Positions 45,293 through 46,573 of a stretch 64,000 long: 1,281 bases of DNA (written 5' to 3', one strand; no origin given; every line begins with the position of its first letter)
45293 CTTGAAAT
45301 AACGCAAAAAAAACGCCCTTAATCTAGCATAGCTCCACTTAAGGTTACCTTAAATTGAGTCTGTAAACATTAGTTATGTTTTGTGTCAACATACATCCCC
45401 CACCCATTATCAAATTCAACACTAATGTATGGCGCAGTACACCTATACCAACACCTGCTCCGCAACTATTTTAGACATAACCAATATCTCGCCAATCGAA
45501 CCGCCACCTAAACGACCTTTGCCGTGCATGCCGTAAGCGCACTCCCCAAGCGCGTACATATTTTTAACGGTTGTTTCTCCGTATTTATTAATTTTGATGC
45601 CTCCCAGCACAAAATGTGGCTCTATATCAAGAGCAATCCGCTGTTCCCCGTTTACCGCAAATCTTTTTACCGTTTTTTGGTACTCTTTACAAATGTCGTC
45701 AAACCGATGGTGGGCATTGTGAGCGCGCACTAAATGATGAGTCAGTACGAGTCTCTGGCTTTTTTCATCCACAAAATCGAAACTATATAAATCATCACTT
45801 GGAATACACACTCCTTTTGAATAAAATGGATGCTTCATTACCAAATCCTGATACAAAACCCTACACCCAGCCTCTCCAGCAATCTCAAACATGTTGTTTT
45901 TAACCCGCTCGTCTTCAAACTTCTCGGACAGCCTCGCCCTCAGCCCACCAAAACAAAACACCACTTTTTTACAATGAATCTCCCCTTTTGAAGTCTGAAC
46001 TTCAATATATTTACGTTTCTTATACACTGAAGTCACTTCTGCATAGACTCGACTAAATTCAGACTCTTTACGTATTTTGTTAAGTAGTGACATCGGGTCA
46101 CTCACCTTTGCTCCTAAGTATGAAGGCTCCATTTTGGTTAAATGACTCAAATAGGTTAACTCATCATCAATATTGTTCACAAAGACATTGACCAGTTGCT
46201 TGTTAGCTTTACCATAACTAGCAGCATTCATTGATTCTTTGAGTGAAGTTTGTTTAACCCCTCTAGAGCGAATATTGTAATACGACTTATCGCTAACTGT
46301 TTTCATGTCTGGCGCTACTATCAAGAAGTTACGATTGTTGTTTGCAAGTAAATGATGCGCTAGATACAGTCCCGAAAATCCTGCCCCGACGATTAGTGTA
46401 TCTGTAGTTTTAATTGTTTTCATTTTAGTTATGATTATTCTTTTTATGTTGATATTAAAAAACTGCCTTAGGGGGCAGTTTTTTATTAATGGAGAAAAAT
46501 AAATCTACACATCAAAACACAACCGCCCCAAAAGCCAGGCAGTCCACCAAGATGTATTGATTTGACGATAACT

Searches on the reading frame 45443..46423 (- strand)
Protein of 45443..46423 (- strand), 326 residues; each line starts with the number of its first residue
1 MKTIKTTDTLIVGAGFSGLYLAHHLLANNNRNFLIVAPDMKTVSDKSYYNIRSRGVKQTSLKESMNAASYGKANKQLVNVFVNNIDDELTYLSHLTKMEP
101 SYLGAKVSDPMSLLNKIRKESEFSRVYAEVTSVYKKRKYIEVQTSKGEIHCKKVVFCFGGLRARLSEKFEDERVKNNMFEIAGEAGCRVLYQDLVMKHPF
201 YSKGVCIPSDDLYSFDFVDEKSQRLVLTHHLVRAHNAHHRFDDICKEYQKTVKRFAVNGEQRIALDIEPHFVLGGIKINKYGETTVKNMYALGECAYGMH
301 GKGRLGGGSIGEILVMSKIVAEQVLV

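Call 87: search_protein_families(library=pfam, proteins=[window:45443-46423:-], max_evalue=0.00001)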
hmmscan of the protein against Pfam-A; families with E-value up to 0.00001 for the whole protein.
window:45443-46423:- (326 aa): 2 families
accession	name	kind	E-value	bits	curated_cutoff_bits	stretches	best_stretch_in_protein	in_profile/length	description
PF00890.30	FAD_binding_2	-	1.8e-12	47.6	20.4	1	225-310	315-414/414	FAD binding domain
PF07992.20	Pyr_redox_2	-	2.1e-09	37.7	26.1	0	8-165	2-114/291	Pyridine nucleotide-disulphide oxidoreductase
